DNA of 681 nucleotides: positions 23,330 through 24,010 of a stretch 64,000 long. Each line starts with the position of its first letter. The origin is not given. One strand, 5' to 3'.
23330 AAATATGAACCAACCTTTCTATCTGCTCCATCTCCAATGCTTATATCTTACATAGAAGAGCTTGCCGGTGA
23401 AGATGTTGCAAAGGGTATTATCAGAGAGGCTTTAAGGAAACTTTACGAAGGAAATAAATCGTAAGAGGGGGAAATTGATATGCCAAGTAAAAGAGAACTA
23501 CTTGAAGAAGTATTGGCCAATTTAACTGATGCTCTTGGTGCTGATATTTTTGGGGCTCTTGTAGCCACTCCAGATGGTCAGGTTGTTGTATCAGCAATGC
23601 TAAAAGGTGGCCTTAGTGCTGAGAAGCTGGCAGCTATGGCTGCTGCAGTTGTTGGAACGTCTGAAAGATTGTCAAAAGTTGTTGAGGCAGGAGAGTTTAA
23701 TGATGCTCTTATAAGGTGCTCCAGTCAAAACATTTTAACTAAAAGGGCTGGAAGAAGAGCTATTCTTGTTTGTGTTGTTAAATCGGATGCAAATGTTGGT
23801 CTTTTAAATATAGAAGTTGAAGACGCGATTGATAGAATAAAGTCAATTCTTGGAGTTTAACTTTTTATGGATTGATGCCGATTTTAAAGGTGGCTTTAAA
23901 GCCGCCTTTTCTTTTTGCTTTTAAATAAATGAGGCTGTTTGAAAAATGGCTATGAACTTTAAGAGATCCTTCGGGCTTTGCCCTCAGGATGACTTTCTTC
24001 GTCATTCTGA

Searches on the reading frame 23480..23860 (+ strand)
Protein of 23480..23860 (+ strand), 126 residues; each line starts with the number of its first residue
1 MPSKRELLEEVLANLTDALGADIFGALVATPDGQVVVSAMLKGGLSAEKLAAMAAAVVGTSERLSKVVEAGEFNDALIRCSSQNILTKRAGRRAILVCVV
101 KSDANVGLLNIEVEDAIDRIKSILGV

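Call 3: search_protein_families(library=pfam, proteins=[window:23480-23860:+], max_evalue=0.1)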
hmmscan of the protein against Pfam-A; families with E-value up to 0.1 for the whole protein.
window:23480-23860:+ (126 aa): 2 families
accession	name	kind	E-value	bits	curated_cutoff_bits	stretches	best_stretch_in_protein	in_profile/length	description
PF03259.23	Robl_LC7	-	1.5e-10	41.1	23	1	9-99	3-90/91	Roadblock/LC7 domain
PF02272.25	DHHA1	-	0.083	13.8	25.9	0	8-60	18-70/102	DHHA1 domain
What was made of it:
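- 23480..23860 (+): Roadblock/LC7 domain protein, 126 aa, the conserved partner gene directly after hmdII. Pfam Robl_LC7 41.1 bits against a cut-off of 23 (call 3).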

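Call 4: search_protein_families(library=ncbifam, proteins=[window:23480-23860:+], max_evalue=0.1)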
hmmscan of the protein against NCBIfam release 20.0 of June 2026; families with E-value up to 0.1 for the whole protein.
window:23480-23860:+ (126 aa): 1 family
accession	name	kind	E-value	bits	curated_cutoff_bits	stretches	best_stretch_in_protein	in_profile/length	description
NF052242.1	GTPaseActivMglBThm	equivalog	0.0078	16.3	200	1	49-124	58-133/161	GTPase-activating protein MglB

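Call 64: find_homologous_proteins(query=window:23480-23860:+, max_evalue=1e-8)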
Query window:23480-23860:+ (126 aa): 43 proteins with E <= 1e-8 among 114 candidates.
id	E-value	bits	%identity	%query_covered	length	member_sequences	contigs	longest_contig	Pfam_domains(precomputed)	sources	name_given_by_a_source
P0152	6.8e-66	237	95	100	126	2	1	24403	PF03259.24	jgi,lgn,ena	-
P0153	4.5e-59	215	87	99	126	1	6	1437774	PF03259.24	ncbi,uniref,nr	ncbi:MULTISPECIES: roadblock/LC7 domain-containing protein [unclassified Desulfurobacterium]|uniref:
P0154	1.2e-58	214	86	99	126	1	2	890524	PF03259.24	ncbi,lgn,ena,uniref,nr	ncbi:roadblock/LC7 domain-containing protein [Desulfurobacterium sp.]|uniref:roadblock/LC7 domain-co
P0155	1.6e-58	213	84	100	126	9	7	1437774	PF03259.24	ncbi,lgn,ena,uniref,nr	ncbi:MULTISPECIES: roadblock/LC7 domain-containing protein [unclassified Desulfurobacterium]|uniref:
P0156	2.4e-58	213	86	99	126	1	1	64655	PF03259.24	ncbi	ncbi:roadblock/LC7 domain-containing protein [Desulfurobacterium sp.]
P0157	2.5e-58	213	86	99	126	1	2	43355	PF03259.24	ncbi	ncbi:roadblock/LC7 domain-containing protein [Desulfurobacterium sp.]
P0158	6.7e-58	211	85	99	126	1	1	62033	PF03259.24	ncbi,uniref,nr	ncbi:roadblock/LC7 domain-containing protein [Desulfurobacterium indicum]|uniref:Roadblock/LAMTOR2 d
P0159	5.1e-56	205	82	99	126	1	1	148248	PF03259.24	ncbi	ncbi:roadblock/LC7 domain-containing protein [Desulfurobacterium sp.]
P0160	1.1e-55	204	84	100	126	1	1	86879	PF03259.24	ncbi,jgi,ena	-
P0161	1.1e-55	204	79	99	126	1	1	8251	PF03259.24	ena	-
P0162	2.0e-55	204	79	99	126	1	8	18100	PF03259.24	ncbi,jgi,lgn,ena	-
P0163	2.0e-55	204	79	99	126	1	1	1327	PF03259.24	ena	-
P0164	5.7e-55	202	78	99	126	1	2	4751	PF03259.24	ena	-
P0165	1.3e-54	201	78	99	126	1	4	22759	PF03259.24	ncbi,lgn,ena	-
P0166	3.0e-54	200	78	99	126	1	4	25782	PF03259.24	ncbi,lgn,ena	-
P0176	1.2e-48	182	70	99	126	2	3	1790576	PF03259.24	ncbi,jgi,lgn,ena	ncbi:roadblock/LC7 domain-containing protein [Desulfurobacterium crinifex]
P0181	8.9e-48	179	70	99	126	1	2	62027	PF03259.24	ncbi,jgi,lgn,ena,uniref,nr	ncbi:hypothetical protein SAMN06269117_10928 [Balnearium lithotrophicum]|jgi:predicted regulator of 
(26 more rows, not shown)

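Call 65: find_encoding_contigs(protein=P0181, flank=8000, max_places=2)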
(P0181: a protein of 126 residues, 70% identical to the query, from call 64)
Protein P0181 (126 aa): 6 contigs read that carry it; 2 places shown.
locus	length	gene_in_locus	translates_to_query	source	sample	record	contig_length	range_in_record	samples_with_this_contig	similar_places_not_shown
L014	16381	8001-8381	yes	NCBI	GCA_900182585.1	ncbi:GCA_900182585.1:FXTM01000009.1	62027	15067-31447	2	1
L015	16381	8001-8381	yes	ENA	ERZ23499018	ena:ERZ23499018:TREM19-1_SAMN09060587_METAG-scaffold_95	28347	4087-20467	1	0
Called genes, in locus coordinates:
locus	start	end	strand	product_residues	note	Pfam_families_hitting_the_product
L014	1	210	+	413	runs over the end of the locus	PF00374:NiFeSe_Hases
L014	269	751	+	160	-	PF00027:cNMP_binding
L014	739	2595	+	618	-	PF00662:Proton_antipo_N, PF00361:Proton_antipo_M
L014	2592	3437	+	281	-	PF00146:NADHdh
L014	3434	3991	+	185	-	PF01058:Oxidored_q6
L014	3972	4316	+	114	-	PF00329:Complex1_30kDa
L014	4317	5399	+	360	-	PF00374:NiFeSe_Hases, PF00346:Complex1_49kDa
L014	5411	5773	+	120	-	PF12797:Fer4_2 (faint), PF12837:Fer4_6 (faint), PF13237:Fer4_10, PF14697:Fer4_21, PF12838:Fer4_7, PF13187:Fer4_9 (weak), PF13484:Fer4_16 (faint), PF00037:Fer4 (weak)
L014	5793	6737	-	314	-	PF01207:Dus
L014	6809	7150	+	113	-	-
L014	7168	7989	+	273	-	PF00753:Lactamase_B, PF19583:ODP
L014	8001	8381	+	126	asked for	PF03259:Robl_LC7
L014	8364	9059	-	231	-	-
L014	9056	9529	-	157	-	-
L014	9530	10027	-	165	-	PF00025:Arf (faint), PF09439:SRPRB (weak)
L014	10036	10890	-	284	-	PF13353:Fer4_12 (weak), PF04055:Radical_SAM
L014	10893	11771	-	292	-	PF01142:TruD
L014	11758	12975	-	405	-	PF08245:Mur_ligase_M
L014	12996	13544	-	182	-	PF13279:4HBT_2, PF03061:4HBT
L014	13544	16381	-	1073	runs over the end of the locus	PF25596:CPSase_L_D1, PF02786:CPSase_L_D2, PF02787:CPSase_L_D3, PF25596:CPSase_L_D1, PF02786:CPSase_L_D2, PF02222:ATP-grasp, PF07478:Dala_Dala_lig_C, PF15632:ATPgrasp_Ter, +4 more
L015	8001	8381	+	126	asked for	PF03259:Robl_LC7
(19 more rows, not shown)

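Call 66: find_encoding_contigs(protein=P0176, flank=8000, max_places=2)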
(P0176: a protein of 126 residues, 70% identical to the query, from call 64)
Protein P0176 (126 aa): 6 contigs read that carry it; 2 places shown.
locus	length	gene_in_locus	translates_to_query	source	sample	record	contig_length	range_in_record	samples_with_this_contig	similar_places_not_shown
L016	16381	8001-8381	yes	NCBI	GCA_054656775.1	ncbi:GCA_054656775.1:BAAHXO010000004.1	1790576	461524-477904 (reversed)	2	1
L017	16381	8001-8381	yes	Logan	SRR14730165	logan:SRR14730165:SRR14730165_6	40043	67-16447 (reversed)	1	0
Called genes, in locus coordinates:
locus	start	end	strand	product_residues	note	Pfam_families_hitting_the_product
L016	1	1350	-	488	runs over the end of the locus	PF00478:IMPDH, PF03060:NMO (faint), PF00571:CBS, PF00977:His_biosynth (weak)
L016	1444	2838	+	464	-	PF00206:Lyase_1, PF14698:ASL_C2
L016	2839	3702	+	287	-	PF13292:DXP_synthase_N, PF00456:Transketolase_N, PF00676:E1_dh, PF02775:TPP_enzyme_C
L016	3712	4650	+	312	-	PF02779:Transket_pyr, PF02780:Transketolase_C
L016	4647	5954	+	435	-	PF22694:CtpB_N-like, PF00595:PDZ, PF13180:PDZ_2, PF17820:PDZ_6, PF03572:Peptidase_S41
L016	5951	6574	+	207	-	PF12697:Abhydrolase_6, PF00561:Abhydrolase_1 (faint), PF12146:Hydrolase_4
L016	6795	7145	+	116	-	-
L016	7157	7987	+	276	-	PF00753:Lactamase_B, PF19583:ODP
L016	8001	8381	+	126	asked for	PF03259:Robl_LC7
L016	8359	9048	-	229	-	-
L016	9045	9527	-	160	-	-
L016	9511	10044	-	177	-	-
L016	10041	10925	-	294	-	PF03668:RapZ-like_N, PF22740:PapZ_C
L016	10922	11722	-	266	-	PF21959:DUF6923 (weak), PF08450:SGL (faint)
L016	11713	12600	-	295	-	PF00781:DAGK_cat (faint), PF01513:NAD_kinase, PF20143:NAD_kinase_C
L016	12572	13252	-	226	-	PF01695:IstB_IS21, PF00004:AAA (weak)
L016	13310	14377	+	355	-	PF04055:Radical_SAM, PF19288:CofH_C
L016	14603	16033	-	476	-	PF11853:DUF3373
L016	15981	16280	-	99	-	-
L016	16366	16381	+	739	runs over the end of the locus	PF00990:GGDEF (weak), PF00563:EAL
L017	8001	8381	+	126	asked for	PF03259:Robl_LC7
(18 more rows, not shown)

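Call 68: search_protein_families(library=pfam, proteins=[L014:9530-10027:-, L014:9056-9529:-, L014:8364-9059:-, L016:6795-7145:+, L016:7157-7987:+], max_evalue=1)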
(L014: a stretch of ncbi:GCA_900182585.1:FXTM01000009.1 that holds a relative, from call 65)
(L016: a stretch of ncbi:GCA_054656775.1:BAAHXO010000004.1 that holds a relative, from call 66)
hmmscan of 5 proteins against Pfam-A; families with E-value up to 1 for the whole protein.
L014:9530-10027:- (165 aa): 10 families
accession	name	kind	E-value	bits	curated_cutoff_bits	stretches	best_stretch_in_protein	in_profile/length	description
PF00025.27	Arf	-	1.2e-05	25.3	22.3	1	3-98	16-96/174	ADP-ribosylation factor family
PF09439.16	SRPRB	-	1.8e-05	24.6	25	1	2-109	4-98/178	Signal recognition particle receptor beta subunit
PF01926.29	MMR_HSR1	-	0.00064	20.3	21.9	1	3-95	1-87/113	50S ribosome-binding GTPase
PF03029.23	ATP_bind_1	-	0.0029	17.9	27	1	32-105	65-140/240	Conserved hypothetical ATP binding protein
PF08477.19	Roc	-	0.0035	18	27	1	3-74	1-70/119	Ras of Complex, Roc, domain of DAPkinase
PF00350.29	Dynamin_N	-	0.0085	16.6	27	1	4-32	1-29/168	Dynamin family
PF00009.33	GTP_EFTU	-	0.014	15.4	26.5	1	3-94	5-103/188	Elongation factor Tu GTP binding domain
PF13479.12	AAA_24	-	0.096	13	27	1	2-40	3-43/195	AAA domain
PF00071.28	Ras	-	0.14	12.1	21.6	1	3-88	1-76/162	Ras family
PF10662.15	PduV-EutP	-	0.18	12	21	1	1-28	1-28/143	Ethanolamine utilisation - propanediol utilisation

L014:9056-9529:- (157 aa): 0 families

L014:8364-9059:- (231 aa): 0 families

L016:6795-7145:+ (116 aa): 0 families

L016:7157-7987:+ (276 aa): 2 families
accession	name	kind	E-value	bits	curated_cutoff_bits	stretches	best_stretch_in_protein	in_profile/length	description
PF19583.5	ODP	-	3.1e-64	216.9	27.2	1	40-234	1-194/194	ODP family beta lactamase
PF00753.33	Lactamase_B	-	1.5e-13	51.6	22.7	1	41-233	5-196/196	Metallo-beta-lactamase superfamily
